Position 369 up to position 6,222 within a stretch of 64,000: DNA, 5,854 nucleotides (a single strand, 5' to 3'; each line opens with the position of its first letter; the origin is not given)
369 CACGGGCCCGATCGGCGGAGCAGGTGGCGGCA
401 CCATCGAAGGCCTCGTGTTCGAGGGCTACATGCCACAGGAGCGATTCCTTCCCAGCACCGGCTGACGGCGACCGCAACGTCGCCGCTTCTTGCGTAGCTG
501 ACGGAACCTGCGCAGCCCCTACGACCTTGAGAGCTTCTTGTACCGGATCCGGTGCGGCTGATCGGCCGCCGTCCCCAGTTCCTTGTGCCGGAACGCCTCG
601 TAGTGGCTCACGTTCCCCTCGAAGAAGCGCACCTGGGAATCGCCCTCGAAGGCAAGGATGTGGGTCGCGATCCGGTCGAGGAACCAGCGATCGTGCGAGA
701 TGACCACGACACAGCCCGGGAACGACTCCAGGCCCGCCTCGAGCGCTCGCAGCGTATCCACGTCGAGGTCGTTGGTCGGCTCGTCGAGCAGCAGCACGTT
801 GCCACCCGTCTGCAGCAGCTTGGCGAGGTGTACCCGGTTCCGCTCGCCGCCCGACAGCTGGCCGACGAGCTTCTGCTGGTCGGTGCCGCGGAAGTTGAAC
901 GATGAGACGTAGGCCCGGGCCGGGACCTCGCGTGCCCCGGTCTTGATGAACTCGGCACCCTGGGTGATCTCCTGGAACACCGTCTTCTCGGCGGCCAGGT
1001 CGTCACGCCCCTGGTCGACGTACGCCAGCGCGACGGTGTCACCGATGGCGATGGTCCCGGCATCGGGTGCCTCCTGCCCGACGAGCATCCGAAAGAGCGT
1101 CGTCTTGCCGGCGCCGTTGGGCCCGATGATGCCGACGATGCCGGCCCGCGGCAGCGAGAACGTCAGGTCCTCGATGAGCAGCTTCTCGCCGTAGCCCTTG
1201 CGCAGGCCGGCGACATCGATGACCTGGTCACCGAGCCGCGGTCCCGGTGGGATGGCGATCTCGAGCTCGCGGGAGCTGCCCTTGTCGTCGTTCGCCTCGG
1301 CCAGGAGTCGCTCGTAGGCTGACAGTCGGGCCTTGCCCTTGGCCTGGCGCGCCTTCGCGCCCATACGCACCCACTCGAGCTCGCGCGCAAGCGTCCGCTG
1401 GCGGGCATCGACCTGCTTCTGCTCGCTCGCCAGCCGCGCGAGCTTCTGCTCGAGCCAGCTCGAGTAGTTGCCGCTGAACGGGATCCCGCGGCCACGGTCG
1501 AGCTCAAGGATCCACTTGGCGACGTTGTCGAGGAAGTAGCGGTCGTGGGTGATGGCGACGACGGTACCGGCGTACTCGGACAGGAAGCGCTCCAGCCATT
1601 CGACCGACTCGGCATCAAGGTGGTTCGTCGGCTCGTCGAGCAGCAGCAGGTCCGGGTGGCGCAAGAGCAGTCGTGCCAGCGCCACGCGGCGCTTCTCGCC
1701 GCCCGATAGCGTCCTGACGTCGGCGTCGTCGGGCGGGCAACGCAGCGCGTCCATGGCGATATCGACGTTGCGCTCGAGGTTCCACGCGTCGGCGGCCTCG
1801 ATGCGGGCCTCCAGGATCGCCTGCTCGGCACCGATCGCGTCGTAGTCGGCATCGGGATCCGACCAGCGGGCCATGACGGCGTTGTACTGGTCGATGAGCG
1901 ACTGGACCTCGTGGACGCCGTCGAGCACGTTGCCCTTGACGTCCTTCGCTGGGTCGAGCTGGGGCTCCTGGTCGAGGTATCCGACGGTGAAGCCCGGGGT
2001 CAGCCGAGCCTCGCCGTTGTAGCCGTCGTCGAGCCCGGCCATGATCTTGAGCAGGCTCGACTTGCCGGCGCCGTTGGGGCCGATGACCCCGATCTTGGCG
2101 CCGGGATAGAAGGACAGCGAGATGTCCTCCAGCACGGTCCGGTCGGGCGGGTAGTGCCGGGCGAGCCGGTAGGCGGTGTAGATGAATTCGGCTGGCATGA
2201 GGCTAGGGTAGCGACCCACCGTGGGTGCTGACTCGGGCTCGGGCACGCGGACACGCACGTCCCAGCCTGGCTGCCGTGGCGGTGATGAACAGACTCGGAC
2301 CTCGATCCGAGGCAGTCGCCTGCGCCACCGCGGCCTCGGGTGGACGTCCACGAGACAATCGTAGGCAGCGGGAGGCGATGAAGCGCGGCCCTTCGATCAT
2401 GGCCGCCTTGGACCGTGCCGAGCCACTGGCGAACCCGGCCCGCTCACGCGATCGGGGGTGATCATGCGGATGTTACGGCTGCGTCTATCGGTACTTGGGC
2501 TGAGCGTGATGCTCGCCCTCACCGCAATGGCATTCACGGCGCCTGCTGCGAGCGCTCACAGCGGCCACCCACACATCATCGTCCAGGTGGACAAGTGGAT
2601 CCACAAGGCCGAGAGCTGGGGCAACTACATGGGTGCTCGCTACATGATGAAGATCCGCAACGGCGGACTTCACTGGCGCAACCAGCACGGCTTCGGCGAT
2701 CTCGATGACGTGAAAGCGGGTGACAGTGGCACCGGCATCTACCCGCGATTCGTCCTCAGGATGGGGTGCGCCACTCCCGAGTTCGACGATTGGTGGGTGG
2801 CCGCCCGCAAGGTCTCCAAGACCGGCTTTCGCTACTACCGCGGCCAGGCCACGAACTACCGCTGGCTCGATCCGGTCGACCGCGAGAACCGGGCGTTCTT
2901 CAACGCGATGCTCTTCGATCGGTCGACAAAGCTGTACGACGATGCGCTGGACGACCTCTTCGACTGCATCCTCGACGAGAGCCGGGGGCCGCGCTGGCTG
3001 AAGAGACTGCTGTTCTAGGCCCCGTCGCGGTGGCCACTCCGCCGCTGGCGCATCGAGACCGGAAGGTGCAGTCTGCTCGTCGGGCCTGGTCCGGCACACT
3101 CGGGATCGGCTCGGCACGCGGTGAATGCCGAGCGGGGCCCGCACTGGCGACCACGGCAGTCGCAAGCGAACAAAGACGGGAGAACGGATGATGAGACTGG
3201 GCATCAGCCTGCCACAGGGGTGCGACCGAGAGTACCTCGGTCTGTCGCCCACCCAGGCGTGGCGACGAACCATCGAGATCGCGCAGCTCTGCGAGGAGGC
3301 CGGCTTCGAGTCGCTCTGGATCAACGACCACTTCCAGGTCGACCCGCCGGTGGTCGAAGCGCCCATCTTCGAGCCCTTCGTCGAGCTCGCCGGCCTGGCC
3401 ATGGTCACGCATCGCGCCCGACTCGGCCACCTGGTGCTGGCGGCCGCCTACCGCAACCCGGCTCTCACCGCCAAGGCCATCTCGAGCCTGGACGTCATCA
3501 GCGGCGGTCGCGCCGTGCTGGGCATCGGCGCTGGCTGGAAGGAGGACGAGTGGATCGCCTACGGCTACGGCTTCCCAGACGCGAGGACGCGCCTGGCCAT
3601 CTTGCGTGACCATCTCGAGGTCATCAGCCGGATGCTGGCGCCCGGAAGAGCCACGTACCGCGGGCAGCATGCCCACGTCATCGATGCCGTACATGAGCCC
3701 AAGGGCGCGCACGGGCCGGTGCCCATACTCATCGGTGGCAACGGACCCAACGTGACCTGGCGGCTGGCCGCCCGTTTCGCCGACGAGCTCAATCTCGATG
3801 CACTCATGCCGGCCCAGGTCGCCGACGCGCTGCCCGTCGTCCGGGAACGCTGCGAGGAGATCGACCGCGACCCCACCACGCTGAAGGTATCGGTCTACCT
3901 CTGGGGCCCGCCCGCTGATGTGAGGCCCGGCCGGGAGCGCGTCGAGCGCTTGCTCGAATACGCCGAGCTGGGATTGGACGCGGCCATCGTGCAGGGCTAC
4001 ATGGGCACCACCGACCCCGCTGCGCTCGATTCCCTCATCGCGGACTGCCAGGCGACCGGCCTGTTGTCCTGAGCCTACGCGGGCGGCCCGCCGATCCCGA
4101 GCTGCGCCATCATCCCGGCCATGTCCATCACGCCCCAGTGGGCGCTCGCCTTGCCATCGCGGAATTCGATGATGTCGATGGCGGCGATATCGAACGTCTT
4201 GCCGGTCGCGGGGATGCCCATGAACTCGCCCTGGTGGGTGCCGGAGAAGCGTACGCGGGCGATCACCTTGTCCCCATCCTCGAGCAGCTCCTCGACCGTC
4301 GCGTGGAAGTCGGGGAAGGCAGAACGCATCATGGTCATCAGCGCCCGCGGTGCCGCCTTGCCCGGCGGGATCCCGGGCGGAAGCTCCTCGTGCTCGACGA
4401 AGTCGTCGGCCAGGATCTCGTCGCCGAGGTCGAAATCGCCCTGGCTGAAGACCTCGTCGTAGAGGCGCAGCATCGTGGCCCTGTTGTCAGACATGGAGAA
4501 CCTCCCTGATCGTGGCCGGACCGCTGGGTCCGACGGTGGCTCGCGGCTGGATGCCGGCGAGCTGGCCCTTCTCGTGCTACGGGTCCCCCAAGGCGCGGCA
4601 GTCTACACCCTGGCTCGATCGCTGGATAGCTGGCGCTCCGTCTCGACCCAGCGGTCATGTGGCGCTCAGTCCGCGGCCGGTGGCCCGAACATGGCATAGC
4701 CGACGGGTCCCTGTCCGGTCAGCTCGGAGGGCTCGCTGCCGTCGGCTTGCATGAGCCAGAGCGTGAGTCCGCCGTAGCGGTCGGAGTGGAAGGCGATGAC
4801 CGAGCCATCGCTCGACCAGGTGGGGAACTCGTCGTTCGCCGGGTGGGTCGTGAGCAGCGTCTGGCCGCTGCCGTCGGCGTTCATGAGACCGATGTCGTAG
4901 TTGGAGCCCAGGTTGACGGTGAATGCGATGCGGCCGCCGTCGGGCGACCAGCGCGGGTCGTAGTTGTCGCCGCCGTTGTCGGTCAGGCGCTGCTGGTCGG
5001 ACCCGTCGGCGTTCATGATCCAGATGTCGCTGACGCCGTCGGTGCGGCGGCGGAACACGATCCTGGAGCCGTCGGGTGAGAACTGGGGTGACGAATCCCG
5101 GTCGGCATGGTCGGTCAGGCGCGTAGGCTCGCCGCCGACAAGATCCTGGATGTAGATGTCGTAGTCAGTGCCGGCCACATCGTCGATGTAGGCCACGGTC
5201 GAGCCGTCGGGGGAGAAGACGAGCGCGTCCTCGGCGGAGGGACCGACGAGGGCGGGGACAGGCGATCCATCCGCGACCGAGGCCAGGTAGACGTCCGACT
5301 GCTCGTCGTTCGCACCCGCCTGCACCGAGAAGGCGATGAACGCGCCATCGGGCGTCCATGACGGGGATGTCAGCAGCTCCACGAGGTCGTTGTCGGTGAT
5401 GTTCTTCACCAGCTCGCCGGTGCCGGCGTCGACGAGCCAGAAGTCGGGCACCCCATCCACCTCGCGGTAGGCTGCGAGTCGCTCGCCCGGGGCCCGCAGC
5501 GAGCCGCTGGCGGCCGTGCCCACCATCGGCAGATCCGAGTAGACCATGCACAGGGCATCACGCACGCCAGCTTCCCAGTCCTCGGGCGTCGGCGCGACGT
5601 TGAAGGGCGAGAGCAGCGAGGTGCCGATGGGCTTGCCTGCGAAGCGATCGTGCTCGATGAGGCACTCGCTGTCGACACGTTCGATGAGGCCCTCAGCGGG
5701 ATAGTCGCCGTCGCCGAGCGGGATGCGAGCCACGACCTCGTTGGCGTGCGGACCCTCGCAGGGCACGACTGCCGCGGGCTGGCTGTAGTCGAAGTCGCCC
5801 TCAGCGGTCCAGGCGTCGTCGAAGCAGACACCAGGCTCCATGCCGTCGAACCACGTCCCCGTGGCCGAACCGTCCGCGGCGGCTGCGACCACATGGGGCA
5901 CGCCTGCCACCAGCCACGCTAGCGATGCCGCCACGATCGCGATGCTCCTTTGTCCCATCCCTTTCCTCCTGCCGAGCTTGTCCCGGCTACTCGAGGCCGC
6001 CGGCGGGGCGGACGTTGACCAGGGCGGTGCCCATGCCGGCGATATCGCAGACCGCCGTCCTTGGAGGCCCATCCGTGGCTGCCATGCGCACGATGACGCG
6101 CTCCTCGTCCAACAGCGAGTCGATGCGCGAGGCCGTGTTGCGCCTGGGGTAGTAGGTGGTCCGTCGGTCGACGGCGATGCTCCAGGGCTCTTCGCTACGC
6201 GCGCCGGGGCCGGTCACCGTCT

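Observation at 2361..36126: About 31 copies of a ~75-100-nt intergenic element (R-element) saturate the accessory half of the window and are absent from the core half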

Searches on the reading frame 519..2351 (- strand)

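Call 27: search_protein_families(library=pfam, proteins=[window:519-2351:-], max_evalue=0.001)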
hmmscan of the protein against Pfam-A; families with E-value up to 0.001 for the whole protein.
window:519-2351:- (610 aa): 12 families
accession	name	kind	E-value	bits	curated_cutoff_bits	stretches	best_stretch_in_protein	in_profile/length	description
PF00005.33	ABC_tran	-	3.8e-53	180.2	25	2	74-243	1-137/137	ABC transporter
PF13304.12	AAA_21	-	1.9e-17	64.7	27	2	214-275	237-304/304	AAA domain, putative AbiEii toxin, Type IV TA system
PF12848.13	ABC_tran_Xtn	-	9.4e-12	45.3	25.9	1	282-350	1-71/85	ABC transporter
PF02463.25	SMC_N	-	1.3e-09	38.3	40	0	214-278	136-206/220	RecF/RecN/SMC N terminal domain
PF13476.12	AAA_23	-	1e-07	33.3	27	1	394-422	11-38/201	AAA domain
PF13401.12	AAA_22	-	6.9e-07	30.1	27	0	403-527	5-95/130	AAA domain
PF13555.12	AAA_29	-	9.9e-06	25.7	27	0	397-420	16-39/61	P-loop containing region of AAA domain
PF01926.29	MMR_HSR1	-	7.4e-05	23.3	21.9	0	406-428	2-24/113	50S ribosome-binding GTPase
PF13521.12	AAA_28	-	0.00037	21.2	27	0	408-436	4-28/164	AAA domain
PF13238.12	AAA_18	-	0.00039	21.3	29.4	0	87-154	1-78/128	AAA domain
PF13514.12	AAA_27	-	0.00039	20.5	22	0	395-421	18-44/206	AAA domain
PF13175.12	AAA_15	-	0.00055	20.1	32.1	0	76-104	16-43/374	AAA ATPase domain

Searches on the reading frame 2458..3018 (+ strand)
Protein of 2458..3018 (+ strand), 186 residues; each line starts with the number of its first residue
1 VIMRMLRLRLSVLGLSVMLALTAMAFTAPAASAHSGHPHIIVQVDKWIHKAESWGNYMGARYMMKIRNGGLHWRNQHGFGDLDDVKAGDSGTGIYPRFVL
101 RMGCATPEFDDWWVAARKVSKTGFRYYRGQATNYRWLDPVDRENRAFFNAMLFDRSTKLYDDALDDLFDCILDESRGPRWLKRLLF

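Call 27: search_protein_families(library=pfam, proteins=[window:2458-3018:+], max_evalue=0.001)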
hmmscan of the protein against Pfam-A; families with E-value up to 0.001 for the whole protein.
window:2458-3018:+ (186 aa): 0 families

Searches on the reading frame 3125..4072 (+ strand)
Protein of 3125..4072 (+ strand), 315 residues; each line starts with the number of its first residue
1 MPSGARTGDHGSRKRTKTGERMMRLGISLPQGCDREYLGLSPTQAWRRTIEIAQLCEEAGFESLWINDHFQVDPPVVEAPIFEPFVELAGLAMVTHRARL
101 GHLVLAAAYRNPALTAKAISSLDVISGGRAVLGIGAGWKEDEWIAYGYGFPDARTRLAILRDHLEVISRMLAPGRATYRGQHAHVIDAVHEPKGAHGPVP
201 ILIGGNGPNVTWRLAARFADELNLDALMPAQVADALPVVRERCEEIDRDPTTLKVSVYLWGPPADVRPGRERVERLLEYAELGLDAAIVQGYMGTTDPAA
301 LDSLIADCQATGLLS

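Call 27: search_protein_families(library=pfam, proteins=[window:3125-4072:+], max_evalue=0.001)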
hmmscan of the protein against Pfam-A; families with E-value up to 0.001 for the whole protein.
window:3125-4072:+ (315 aa): 1 family
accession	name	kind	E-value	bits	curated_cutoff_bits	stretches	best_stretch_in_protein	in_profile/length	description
PF00296.26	Bac_luciferase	-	2e-42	146.1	27.9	1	40-258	18-225/314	Luciferase-like monooxygenase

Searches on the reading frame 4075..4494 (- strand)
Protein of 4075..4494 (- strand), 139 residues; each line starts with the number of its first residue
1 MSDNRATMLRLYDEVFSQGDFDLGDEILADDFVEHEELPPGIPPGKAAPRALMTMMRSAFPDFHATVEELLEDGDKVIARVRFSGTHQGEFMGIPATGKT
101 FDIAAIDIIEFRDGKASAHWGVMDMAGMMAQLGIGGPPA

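Call 27: search_protein_families(library=pfam, proteins=[window:4075-4494:-], max_evalue=0.001)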
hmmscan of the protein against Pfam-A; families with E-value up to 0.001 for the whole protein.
window:4075-4494:- (139 aa): 2 families
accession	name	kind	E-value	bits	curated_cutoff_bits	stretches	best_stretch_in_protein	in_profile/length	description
PF07366.18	SnoaL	-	2.3e-41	141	28.4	1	7-132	2-126/126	SnoaL-like polyketide cyclase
PF12680.13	SnoaL_2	-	1e-21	77.9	27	1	10-119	3-102/102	SnoaL-like domain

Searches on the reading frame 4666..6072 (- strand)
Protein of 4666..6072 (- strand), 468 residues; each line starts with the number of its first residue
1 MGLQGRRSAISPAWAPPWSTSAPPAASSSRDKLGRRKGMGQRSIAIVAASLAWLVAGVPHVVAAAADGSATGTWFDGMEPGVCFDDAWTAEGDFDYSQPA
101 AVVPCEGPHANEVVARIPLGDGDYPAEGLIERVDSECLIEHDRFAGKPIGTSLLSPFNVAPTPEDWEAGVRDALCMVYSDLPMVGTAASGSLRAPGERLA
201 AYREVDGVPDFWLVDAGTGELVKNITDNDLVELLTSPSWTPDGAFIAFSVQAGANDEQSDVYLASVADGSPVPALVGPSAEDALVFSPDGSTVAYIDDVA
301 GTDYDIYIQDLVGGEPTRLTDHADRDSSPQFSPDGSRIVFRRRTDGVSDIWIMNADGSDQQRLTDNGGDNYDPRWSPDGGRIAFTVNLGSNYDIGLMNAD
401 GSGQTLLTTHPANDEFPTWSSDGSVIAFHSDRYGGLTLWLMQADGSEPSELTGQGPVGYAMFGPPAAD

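Call 27: search_protein_families(library=pfam, proteins=[window:4666-6072:-], max_evalue=0.001)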
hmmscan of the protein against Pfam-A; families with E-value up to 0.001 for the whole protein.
window:4666-6072:- (468 aa): 4 families
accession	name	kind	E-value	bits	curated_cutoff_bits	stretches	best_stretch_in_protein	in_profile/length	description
PF07676.18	PD40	-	4.1e-32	109.9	20.9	3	406-439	3-37/38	WD40-like Beta Propeller Repeat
PF00930.27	DPPIV_N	-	4.9e-10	39.1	22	1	303-369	22-84/354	Dipeptidyl peptidase IV (DPP IV) N-terminal region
PF25174.1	Beta-prop_THOC3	-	0.0002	20.9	305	0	317-430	40-148/272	THOC3 beta-propeller domain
PF13845.11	Septum_form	-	0.00052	20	25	1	96-176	12-103/227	Septum formation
